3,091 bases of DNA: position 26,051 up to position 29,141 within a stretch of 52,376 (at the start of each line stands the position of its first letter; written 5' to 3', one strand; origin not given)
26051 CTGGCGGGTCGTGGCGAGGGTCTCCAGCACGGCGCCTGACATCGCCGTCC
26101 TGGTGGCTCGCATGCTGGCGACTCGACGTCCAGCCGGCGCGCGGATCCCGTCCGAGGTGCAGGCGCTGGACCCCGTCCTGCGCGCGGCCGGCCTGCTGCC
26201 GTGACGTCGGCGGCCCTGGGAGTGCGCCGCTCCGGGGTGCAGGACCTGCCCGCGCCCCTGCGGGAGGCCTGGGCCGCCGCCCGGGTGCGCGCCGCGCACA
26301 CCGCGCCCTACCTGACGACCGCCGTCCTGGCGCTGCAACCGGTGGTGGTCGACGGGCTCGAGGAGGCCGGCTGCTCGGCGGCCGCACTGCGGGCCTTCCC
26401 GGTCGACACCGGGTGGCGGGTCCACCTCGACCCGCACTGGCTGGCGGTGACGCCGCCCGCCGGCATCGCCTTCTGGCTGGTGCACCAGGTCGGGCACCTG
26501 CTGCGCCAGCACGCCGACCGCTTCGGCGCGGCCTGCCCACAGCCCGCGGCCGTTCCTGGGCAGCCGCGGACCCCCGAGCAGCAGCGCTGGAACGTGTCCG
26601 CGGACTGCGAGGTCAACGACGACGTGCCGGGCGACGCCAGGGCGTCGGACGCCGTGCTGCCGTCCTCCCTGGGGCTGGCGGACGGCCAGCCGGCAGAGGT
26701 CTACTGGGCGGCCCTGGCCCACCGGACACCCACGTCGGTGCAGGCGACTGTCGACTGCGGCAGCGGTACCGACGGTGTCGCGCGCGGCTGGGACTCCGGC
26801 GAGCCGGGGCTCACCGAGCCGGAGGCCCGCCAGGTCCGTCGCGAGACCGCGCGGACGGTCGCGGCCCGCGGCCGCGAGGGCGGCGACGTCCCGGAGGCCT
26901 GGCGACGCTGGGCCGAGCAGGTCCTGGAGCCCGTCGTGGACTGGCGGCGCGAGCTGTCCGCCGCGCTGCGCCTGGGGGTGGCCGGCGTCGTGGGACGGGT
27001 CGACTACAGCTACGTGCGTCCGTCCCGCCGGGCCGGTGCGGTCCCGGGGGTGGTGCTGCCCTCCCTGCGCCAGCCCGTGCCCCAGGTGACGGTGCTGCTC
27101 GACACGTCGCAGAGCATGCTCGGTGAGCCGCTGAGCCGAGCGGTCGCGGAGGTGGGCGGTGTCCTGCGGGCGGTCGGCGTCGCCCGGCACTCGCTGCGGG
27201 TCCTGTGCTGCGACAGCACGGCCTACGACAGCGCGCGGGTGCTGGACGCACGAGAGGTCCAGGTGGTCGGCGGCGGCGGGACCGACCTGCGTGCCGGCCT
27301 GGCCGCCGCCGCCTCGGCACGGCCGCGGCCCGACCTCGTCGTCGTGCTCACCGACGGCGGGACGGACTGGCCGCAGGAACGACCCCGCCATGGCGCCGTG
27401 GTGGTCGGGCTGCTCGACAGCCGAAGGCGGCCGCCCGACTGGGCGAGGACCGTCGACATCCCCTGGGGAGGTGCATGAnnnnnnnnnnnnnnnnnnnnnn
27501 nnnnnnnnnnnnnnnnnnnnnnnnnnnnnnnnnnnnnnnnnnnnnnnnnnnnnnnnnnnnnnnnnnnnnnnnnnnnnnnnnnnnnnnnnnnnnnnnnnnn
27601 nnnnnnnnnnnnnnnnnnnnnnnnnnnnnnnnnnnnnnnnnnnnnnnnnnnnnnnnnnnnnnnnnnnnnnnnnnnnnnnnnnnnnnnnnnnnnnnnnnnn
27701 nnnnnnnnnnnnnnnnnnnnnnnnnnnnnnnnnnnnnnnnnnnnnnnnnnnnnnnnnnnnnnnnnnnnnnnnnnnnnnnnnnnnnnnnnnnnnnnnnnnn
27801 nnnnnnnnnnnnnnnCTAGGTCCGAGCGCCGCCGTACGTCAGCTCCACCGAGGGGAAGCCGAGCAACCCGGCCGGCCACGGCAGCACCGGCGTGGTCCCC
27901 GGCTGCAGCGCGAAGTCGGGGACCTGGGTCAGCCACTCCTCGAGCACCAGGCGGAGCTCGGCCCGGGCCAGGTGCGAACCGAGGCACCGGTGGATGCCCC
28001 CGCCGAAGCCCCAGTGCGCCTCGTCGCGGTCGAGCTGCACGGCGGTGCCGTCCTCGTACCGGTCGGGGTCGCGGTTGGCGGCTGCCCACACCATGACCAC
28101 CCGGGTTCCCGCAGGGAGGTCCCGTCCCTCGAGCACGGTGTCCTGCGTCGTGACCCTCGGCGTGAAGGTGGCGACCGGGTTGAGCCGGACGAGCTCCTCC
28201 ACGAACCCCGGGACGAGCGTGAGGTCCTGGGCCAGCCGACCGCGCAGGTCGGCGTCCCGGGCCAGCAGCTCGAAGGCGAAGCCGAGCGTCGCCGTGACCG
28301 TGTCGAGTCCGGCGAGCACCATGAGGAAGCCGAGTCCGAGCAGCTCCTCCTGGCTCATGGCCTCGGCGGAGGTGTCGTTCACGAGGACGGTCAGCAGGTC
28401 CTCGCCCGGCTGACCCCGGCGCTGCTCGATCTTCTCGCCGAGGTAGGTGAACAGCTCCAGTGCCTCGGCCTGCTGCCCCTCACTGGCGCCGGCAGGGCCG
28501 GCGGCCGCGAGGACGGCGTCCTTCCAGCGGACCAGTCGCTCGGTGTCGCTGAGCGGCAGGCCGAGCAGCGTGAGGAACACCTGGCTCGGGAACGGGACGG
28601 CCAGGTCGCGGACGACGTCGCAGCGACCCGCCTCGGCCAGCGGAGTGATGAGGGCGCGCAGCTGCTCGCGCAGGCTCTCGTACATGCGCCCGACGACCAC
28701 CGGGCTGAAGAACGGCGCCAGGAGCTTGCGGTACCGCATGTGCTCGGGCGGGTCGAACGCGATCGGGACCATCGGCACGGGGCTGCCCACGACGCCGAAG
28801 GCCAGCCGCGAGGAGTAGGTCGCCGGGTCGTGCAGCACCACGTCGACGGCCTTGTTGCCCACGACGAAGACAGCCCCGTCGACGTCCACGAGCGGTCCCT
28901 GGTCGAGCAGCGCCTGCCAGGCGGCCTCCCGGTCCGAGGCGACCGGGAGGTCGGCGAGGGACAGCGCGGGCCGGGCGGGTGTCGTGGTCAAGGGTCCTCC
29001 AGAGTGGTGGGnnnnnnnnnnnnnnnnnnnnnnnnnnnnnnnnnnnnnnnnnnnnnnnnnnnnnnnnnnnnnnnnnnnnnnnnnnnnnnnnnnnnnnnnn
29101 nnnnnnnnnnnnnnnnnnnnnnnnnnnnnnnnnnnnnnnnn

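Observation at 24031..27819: Extradiol dioxygenase co-transcribed with a MoxR AAA+ / VWA-peptidase-like / repeat-protein trio: candidate dedicated metalloenzyme maturation or remodelling system, or an embedded conflict module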

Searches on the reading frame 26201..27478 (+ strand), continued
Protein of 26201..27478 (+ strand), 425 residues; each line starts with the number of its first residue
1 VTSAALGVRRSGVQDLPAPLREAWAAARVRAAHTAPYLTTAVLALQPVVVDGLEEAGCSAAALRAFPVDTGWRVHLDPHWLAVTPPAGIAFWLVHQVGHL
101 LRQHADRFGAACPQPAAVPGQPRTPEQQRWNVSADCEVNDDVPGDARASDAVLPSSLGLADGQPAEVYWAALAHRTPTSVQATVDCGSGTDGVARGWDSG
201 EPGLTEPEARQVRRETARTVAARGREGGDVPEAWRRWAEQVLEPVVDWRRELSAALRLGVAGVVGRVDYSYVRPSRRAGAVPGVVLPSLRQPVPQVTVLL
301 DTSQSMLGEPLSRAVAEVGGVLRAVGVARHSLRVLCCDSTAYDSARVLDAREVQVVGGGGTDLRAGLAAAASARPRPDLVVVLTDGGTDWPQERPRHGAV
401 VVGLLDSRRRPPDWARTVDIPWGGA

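Call 76: get_annotated_region(hit=H11, flank=6000)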
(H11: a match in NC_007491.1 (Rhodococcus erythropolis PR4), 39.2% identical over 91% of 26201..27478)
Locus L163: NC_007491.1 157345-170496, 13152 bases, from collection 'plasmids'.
description: Rhodococcus erythropolis PR4 plasmid pREL1, complete sequence
organism: Rhodococcus erythropolis PR4 (NCBI taxid 234621)
taxonomy: Bacteria; Actinomycetota; Actinomycetes; Mycobacteriales; Nocardiaceae; Rhodococcus; Rhodococcus erythropolis; Rhodococcus erythropolis PR4
host: -; source: seawater; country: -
typing (MOB-suite, as given by PLSDB): mobilizable; relaxase MOBP
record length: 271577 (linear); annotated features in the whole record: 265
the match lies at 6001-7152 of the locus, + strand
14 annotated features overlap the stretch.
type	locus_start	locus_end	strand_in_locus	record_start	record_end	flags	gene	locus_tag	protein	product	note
CDS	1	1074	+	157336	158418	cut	-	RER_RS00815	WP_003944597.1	ArsO family NAD(P)H-dependent flavin-containing monooxygenase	-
CDS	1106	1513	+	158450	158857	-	arsD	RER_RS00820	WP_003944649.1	arsenite efflux transporter metallochaperone ArsD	GO:0046685 - response to arsenic-containing substance [Evidence IEA]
CDS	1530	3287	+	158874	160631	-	arsA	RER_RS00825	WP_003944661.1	arsenical pump-driving ATPase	GO:0071722 - detoxification of arsenic-containing substance [Evidence IEA]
CDS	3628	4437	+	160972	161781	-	-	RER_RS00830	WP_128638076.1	hypothetical protein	-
CDS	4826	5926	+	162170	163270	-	-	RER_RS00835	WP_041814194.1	ATPase AAA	-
CDS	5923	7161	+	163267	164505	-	-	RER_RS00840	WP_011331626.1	VWA-like domain-containing protein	-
CDS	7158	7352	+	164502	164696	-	-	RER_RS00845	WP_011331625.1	hypothetical protein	-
CDS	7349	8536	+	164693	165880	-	-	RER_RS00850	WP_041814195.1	hypothetical protein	-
CDS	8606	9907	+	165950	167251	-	-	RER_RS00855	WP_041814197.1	AAA family ATPase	-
CDS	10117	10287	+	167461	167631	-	-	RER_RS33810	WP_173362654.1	hypothetical protein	-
CDS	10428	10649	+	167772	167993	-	-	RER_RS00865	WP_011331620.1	hypothetical protein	-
CDS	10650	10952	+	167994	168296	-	-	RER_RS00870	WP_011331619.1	type II toxin-antitoxin system PemK/MazF family toxin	-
CDS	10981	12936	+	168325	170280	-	-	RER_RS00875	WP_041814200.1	hypothetical protein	-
CDS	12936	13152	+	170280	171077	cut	-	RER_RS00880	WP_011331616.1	hypothetical protein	-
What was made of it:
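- Closest known: AAA_5 + DUF2201_N/DUF2201 gene pairs. Same: The gene order and start/stop overlap are the same (call 76).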

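Call 86: search_protein_families(library=pfam, alignment_id=A8, max_evalue=0.00001)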
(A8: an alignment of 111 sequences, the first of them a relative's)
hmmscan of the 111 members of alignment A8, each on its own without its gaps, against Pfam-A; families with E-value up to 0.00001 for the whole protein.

A. member 1, L003:5048-5824:- (258 aa): 4 families
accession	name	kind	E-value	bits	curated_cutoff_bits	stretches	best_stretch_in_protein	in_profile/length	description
PF13561.12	adh_short_C2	-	1.4e-57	195.5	27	1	24-256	6-236/236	Enoyl-(Acyl carrier protein) reductase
PF00106.31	adh_short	-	4.3e-48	163.8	26.6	1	15-206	1-192/195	short chain dehydrogenase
PF08659.16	KR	-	7.9e-10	39.4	22.6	1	18-129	4-119/180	KR domain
PF23441.1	SDR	-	3.7e-07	30.2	27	1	12-255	5-255/258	SDR-like rossmann domain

B. families by the number of members that match (of 111 scanned): 123 families (the first 25 are shown)
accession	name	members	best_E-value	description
PF00561.26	Abhydrolase_1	5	7.7e-29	alpha/beta hydrolase fold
PF12697.13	Abhydrolase_6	5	3e-21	Alpha/beta hydrolase family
PF00144.29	Beta-lactamase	4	6e-58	Beta-lactamase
PF00005.33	ABC_tran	4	5e-34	ABC transporter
PF02861.25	Clp_N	4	3.2e-23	Clp amino terminal domain, pathogenicity island component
PF00440.29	TetR_N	4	1.6e-14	Bacterial regulatory proteins, tetR family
PF12146.15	Hydrolase_4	4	1.1e-11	Serine aminopeptidase, S33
PF07690.21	MFS_1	3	1.4e-48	Major Facilitator Superfamily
PF13377.12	Peripla_BP_3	3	1.3e-41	Periplasmic binding protein-like domain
PF00664.28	ABC_membrane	3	2.1e-35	ABC transporter transmembrane region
PF00532.27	Peripla_BP_1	3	9.7e-32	Periplasmic binding proteins and sugar binding domain of LacI family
PF13683.12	rve_3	3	1.4e-16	Integrase core domain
PF00356.27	LacI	3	9.1e-14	Bacterial regulatory proteins, lacI family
PF13407.12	Peripla_BP_4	3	1.2e-13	Periplasmic binding protein domain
PF13565.12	HTH_32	3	6.7e-09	Homeodomain-like domain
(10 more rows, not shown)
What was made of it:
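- Genomic contexts are highly variable (call 86). Most flanks are ordinary chromosomal genes (call 86).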

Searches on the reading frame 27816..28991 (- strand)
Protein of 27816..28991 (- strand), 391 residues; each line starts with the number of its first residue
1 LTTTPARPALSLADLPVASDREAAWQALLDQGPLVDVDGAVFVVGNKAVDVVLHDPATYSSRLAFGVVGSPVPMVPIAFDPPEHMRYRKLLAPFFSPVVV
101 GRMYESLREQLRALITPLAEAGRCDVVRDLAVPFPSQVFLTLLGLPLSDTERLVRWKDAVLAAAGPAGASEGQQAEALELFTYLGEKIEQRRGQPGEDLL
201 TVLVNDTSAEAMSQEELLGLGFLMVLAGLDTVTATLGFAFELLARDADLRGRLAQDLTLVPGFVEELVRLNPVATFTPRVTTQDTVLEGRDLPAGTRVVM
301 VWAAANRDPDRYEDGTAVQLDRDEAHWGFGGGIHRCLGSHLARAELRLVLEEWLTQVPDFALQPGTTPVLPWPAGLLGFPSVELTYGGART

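Call 5: search_protein_families(library=pfam, proteins=[window:27816-28991:-], max_evalue=0.01)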
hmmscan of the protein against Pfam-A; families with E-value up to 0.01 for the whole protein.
window:27816-28991:- (391 aa): 1 family
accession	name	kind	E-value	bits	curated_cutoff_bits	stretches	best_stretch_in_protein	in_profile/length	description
PF00067.27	p450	-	4.6e-23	82.1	22.8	1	188-355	224-430/462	Cytochrome P450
